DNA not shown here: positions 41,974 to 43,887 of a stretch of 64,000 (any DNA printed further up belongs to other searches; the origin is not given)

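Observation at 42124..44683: Catalytically degenerate CCA-enzyme paralog translationally coupled to the 3'-5' exoribonuclease gene yhaM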

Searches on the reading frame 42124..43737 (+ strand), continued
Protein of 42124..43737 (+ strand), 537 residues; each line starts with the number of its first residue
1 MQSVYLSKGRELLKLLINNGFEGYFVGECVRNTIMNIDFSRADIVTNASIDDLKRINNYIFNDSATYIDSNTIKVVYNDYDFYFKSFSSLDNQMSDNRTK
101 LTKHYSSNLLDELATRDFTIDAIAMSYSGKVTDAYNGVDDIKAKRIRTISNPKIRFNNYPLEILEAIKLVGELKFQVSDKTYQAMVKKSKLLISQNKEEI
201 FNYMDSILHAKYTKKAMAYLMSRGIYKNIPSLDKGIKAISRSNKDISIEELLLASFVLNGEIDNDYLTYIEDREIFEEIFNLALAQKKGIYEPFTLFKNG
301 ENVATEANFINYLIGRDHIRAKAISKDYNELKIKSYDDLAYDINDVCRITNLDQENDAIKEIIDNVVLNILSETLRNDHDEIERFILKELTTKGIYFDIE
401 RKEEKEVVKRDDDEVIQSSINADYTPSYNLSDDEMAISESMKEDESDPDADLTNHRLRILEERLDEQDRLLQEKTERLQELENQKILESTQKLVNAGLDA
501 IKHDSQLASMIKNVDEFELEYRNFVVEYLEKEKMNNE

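Call 18: find_related_loci(query=A2, collection=genome_contigs, flank=10000)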
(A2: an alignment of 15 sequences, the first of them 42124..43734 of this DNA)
Query A2 (537 aa) in genome_contigs; peptide patterns used: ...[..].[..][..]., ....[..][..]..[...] (x = any residue, [..] = any of these).
216 stretches matched a pattern; 25 encode a relative of the query (tblastn E <= 1e-3); 25 distinct loci.
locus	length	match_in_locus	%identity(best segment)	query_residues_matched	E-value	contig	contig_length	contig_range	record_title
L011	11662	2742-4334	46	1-537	4e-141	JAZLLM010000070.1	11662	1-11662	MAG: Bacilli bacterium isolate T1900044957_TA20190013.MAGScoT_cleanbin_000037 SGB_3856_k141_264662, whole genome shotgun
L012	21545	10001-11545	40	3-537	3e-103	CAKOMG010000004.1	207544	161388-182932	MAG: uncultured Bacilli bacterium isolate REFINED_METABAT215_TOP10_CONTIGS_1500_ASSEMBLY_K77_MERGED__Hadza_MoBio_hadza-A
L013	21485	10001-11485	37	3-530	3e-97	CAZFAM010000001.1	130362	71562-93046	MAG TPA_asm: uncultured Bacteroidales bacterium isolate SRP225648_co1_57 genome assembly, contig: NODE_120_length_130362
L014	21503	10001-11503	36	5-535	8e-95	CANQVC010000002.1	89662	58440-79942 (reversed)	MAG: uncultured Bacilli bacterium isolate Lapin-032__bin111 genome assembly, contig: Lapin-032__NODE_426_length_89662_co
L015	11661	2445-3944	38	6-532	2e-104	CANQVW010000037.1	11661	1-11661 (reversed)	MAG: uncultured Bacilli bacterium isolate Lapin-014__bin45 genome assembly, contig: Lapin-014__NODE_4738_length_11661_co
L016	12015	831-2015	34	1-401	2e-65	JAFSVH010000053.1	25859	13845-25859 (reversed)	MAG: Bacilli bacterium isolate RGIG3506 Goat_Rumen.Co__c870027, whole genome shotgun sequence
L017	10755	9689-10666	30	9-339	1e-33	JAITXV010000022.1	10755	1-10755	MAG: Acholeplasmatales bacterium isolate Zx50_bin8 k119_1600222, whole genome shotgun sequence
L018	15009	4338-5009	36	8-234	1e-32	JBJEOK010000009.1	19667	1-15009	MAG: Acutalibacteraceae bacterium isolate LOHA14_bin.020 NODE_1297_length_19667_cov_15.228279, whole genome shotgun sequ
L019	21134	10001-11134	25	6-386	3e-30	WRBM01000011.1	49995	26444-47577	MAG: Erysipelotrichales bacterium isolate Lab288P1bin79 Ga0131853_10001058, whole genome shotgun sequence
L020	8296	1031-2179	24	9-389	6e-28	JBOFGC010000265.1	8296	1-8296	MAG: Bacilli bacterium isolate WFFMC_MAG_082 k139_4414090_flag=1_multi=5.0000_len=8296, whole genome shotgun sequence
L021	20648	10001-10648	29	11-230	1e-27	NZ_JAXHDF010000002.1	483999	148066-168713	Pseudogracilibacillus sp. SE30717A strain SE 30717-A 2, whole genome shotgun sequence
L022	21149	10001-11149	25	8-387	1e-24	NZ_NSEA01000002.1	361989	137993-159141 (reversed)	Fredinandcohnia onubensis strain 10J4 10J4_trimmed_contig_2, whole genome shotgun sequence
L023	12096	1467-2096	31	6-217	1e-24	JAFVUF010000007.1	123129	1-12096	MAG: Clostridia bacterium isolate RGIG5399 Sheep_Colon-3__c958, whole genome shotgun sequence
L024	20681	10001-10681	28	9-239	8e-25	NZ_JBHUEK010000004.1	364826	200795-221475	Fredinandcohnia salidurans strain CGMCC 1.13629 platanus_K_default_4, whole genome shotgun sequence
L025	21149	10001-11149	23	8-387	7e-25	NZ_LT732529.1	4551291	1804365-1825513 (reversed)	Litchfieldia sinesaloumensis strain Marseille-P3516T, whole genome shotgun sequence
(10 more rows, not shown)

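Call 20: list_cluster_members(proteins=[P0003, P0018, P0023, P0027, P0057, P0001])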
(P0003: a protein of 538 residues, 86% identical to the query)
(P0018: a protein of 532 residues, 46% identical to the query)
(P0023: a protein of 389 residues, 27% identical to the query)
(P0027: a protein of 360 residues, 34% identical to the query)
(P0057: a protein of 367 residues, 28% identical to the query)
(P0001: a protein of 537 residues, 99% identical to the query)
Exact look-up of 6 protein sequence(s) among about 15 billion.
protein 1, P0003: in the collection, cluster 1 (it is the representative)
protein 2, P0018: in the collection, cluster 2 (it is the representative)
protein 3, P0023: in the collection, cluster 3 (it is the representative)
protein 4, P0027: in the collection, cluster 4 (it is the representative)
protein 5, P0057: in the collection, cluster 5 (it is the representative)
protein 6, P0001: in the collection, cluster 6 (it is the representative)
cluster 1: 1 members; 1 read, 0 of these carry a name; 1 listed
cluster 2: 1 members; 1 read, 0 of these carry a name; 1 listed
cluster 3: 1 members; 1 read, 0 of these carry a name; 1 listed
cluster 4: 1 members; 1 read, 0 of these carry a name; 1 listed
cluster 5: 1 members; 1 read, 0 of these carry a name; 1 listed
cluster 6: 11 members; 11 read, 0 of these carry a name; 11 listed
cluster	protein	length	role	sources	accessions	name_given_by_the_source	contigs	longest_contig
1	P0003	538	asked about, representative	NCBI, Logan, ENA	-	-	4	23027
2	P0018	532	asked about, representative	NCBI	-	-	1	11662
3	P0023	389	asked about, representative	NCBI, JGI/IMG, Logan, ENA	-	-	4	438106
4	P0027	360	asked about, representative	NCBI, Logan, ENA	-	-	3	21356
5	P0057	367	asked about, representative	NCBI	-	-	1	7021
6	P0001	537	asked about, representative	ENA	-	-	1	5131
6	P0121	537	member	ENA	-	-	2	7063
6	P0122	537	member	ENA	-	-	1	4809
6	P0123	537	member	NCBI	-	-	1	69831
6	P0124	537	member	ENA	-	-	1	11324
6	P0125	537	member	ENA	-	-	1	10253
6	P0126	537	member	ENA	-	-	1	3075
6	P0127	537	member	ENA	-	-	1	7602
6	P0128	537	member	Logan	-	-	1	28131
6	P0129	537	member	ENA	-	-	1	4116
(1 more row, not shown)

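Call 21: find_encoding_contigs(protein=P0123, flank=2000, max_places=2)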
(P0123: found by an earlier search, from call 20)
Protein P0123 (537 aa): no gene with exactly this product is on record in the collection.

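Call 22: find_encoding_contigs(protein=P0023, flank=5000, max_places=3)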
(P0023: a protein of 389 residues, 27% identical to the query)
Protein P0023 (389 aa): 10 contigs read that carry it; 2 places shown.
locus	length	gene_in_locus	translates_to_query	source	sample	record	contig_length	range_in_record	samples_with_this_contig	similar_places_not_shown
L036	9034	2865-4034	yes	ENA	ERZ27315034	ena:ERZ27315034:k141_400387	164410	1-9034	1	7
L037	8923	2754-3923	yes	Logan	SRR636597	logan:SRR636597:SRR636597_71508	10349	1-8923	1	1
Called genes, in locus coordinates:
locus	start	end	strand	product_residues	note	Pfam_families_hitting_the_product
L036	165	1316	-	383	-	PF02424:ApbE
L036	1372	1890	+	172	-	PF07009:NusG_II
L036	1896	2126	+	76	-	PF06612:DUF1146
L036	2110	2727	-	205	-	PF01205:Impact_N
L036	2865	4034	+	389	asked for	PF01743:PolyA_pol, PF12627:PolyA_pol_RNAbd, PF13735:tRNA_NucTran2_2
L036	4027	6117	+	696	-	PF17999:PulA_N1, PF02922:CBM_48, PF00128:Alpha-amylase (weak)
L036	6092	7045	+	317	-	PF01966:HD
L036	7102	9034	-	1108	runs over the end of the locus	PF20578:aBig_2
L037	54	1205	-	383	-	PF02424:ApbE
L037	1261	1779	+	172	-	PF07009:NusG_II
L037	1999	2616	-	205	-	PF01205:Impact_N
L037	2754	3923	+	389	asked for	PF01743:PolyA_pol, PF12627:PolyA_pol_RNAbd, PF13735:tRNA_NucTran2_2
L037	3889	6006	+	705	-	PF17999:PulA_N1, PF02922:CBM_48, PF00128:Alpha-amylase (weak)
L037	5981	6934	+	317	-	PF01966:HD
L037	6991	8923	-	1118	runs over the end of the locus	?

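Call 28: find_encoding_contigs(protein=P0057, flank=4000, max_places=2)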
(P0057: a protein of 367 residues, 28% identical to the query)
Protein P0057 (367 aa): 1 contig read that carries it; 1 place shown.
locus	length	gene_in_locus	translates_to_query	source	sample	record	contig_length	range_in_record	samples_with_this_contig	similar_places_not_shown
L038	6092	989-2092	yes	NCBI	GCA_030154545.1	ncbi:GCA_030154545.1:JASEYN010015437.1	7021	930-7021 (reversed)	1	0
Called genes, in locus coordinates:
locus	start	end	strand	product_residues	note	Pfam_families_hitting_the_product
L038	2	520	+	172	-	?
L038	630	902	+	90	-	PF00216:Bac_DNA_binding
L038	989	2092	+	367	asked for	PF01743:PolyA_pol, PF12627:PolyA_pol_RNAbd, PF13735:tRNA_NucTran2_2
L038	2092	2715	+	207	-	PF21984:DnaD_N, PF07261:DnaB_2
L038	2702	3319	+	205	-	PF00730:HhH-GPD, PF00633:HHH (weak)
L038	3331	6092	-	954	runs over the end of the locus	PF00912:Transgly, PF00905:Transpeptidase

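Call 45: predict_structure(alignment_id=A3)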
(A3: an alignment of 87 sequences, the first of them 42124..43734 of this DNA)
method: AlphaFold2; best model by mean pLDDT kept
length: 537 residues; sequences in the alignment: 87
mean_pLDDT: 84.3   pTM: 0.66
mean pLDDT of the five models: 84.3, 83.7, 83.4, 82.2, 82.0
residues with pLDDT >= 90: 271; 70-90: 179; 50-70: 41; < 50: 46
segments of 3 or more residues with pLDDT < 50: 91-104, 404-429, 443-447
pLDDT, mean of each block of 10 residues (from residue 1): 80 89 92 90 90 73 71 86 80 39 61 91 92 93 96 95 98 97 97 96 96 96 95 95 92 97 93 95 92 94 96 92 95 92 87 85 93 92 93 86 47 46 41 58 49 73 86 88 85 88 84 87 86 58
secondary structure, 60 per line:
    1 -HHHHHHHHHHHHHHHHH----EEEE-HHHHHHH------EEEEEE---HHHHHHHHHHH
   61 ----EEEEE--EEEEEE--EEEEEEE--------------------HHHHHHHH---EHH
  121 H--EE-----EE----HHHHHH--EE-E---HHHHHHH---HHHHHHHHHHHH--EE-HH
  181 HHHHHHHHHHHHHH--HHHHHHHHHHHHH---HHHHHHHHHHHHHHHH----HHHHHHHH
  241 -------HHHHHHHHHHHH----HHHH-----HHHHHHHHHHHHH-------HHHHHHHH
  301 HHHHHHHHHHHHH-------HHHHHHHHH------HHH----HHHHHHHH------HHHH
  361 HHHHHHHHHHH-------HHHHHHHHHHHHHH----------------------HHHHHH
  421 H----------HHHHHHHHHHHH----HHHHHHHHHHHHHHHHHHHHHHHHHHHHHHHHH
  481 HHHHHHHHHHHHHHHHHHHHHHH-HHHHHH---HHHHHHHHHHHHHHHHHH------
elements in order: H2-18 E23-26 H28-34 E41-46 H50-60 E65-69 E72-77 E80-86 H107-114 H137-142 H152-158 H162-173 H179-194 H197-209 H213-228 H233-240 H248-259 H264-267 H273-285 H293-313 H321-329 H343-350 H357-371 H379-392 H415-421 H432-443 H448-503 H505-510 H514-531

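Call 49: fold_search(model_id=the predicted structure, library=pdb)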
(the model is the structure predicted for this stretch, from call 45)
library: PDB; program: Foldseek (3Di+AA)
matches with E <= 10: 233; with E <= 0.001: 46
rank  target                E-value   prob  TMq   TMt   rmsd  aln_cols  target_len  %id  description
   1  1miv_A                1.9e-20  1.00  0.56  0.73   5.5       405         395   20  Crystal structure of Bacillus stearothermophilus CCA-adding enzyme (released 2002-12-13)
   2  6q52                  3.4e-19  1.00  0.55  0.77   4.5       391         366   21  Structure of a psychrophilic CCA-adding enzyme in complex with CMPcPP at room temperature in ChipX microfluidic device (released 2019-05-01)
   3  7oqx                  4.1e-19  1.00  0.55  0.77   4.6       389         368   22  Crystal structure of a psychrophilic CCA-adding enzyme in complex with CMPcPP (released 2021-11-03)
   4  6qy6                  2.1e-18  1.00  0.55  0.76   5.7       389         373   22  Crystal structure of the CCA-adding enzyme of a psychrophilic organism (released 2020-03-25)
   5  6qxn                  2.7e-18  1.00  0.55  0.75   6.5       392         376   22  Crystal structure of the CCA-adding enzyme of a psychrophilic organism in complex with CTP (released 2020-03-25)
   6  7otr                  3.4e-18  1.00  0.55  0.75   5.9       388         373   21  Crystal structure of a psychrophilic CCA-adding enzyme determined by SAD phasing (released 2021-11-03)
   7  4x4w_A                2.0e-13  1.00  0.43  0.55   8.2       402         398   15  Crystal structure of the full-length human mitochondrial CCA-adding enzyme (released 2015-02-11)
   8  3h37_B                5.9e-13  1.00  0.49  0.60   6.7       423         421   17  The structure of CCA-adding enzyme apo form I (released 2009-10-13)
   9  8cbm_E                6.5e-13  1.00  0.49  0.65   6.2       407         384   15  Structure of human mitochondrial CCA-adding enzyme in complex with mitochondrial pre-tRNA-Ile (released 2024-06-12)
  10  5hc9_B                1.1e-12  1.00  0.47  0.59   6.6       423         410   17  Thermotoga maritima CCA-adding enzyme complexed with tRNA_CCA (released 2016-04-27)
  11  5hc9_A                1.1e-12  1.00  0.47  0.57   8.0       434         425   16  Thermotoga maritima CCA-adding enzyme complexed with tRNA_CCA (released 2016-04-27)
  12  3h39_A                1.5e-12  1.00  0.52  0.65   6.1       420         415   17  The complex structure of CCA-adding enzyme with ATP (released 2009-10-13)
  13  3h3a_B                1.5e-12  1.00  0.48  0.60   7.7       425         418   17  The complex structure of CCA-adding enzyme with CTP (released 2009-10-13)
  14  4wby                  1.6e-12  1.00  0.44  0.61   7.7       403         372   17  tRNA-processing enzyme (apo form I) (released 2015-04-15)
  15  4x4w_B                1.6e-12  1.00  0.43  0.55   7.9       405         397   16  Crystal structure of the full-length human mitochondrial CCA-adding enzyme (released 2015-02-11)
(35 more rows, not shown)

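Call 59: find_encoding_contigs(protein=P0027, flank=10000, max_places=4)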
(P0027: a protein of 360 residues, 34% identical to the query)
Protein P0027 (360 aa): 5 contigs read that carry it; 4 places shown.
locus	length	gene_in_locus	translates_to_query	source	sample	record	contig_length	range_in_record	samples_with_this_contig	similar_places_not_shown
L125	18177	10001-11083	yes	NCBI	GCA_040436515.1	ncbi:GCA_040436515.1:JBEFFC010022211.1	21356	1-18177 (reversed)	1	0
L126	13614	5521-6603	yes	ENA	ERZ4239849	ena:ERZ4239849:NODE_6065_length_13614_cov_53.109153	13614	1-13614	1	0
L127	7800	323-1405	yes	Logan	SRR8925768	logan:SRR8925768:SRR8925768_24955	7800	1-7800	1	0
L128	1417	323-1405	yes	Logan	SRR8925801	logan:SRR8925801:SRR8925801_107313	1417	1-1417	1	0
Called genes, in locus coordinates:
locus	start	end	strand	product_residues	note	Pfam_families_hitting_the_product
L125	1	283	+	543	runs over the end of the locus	-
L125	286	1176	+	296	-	PF02899:Phage_int_SAM_1, PF00589:Phage_integrase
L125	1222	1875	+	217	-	-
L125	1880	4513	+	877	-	PF01326:PPDK_N, PF00391:PEP-utilizers, PF02896:PEP-utilizers_C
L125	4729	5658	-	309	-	PF10646:Germane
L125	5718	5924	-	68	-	PF00196:GerE, PF04545:Sigma70_r4 (weak), PF08281:Sigma70_r4_2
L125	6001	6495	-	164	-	PF12685:SpoIIIAH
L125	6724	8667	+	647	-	PF03412:Peptidase_C39, PF00664:ABC_membrane, PF00005:ABC_tran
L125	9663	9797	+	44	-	-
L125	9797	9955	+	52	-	-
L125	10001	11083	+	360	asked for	PF01743:PolyA_pol, PF12627:PolyA_pol_RNAbd, PF13735:tRNA_NucTran2_2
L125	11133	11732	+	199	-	PF21984:DnaD_N (weak), PF07261:DnaB_2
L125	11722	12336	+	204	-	PF00730:HhH-GPD, PF00633:HHH (weak)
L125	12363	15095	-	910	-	PF00912:Transgly, PF00905:Transpeptidase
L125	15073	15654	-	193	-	PF03838:RecU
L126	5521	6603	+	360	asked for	PF01743:PolyA_pol, PF12627:PolyA_pol_RNAbd, PF13735:tRNA_NucTran2_2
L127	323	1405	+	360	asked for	PF01743:PolyA_pol, PF12627:PolyA_pol_RNAbd, PF13735:tRNA_NucTran2_2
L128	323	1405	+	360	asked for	PF01743:PolyA_pol, PF12627:PolyA_pol_RNAbd, PF13735:tRNA_NucTran2_2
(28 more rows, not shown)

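Call 66: search_protein_families(library=padloc, proteins=[window:42124-43737:+], max_evalue=0.01)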
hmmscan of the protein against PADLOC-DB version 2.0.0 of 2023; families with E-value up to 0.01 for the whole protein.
window:42124-43737:+ (537 aa): 0 families

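Call 70: find_encoding_contigs(protein=P0025, flank=8000, max_places=3)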
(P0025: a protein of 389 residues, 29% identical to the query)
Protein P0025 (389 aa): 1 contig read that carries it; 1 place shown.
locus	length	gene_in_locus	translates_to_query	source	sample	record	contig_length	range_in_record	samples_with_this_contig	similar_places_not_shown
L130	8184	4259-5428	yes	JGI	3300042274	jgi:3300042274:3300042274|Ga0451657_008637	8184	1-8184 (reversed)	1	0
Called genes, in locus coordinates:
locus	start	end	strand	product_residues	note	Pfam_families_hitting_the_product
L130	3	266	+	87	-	?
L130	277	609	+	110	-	PF03551:PadR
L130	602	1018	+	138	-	-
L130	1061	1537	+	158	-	PF07456:Hpre_diP_synt_I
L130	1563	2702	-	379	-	PF02424:ApbE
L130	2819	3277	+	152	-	PF07009:NusG_II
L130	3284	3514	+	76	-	PF06612:DUF1146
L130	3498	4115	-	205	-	PF01205:Impact_N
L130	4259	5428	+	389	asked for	PF01743:PolyA_pol, PF12627:PolyA_pol_RNAbd, PF13735:tRNA_NucTran2_2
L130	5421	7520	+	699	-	PF17999:PulA_N1, PF02922:CBM_48, PF00128:Alpha-amylase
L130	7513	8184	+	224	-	?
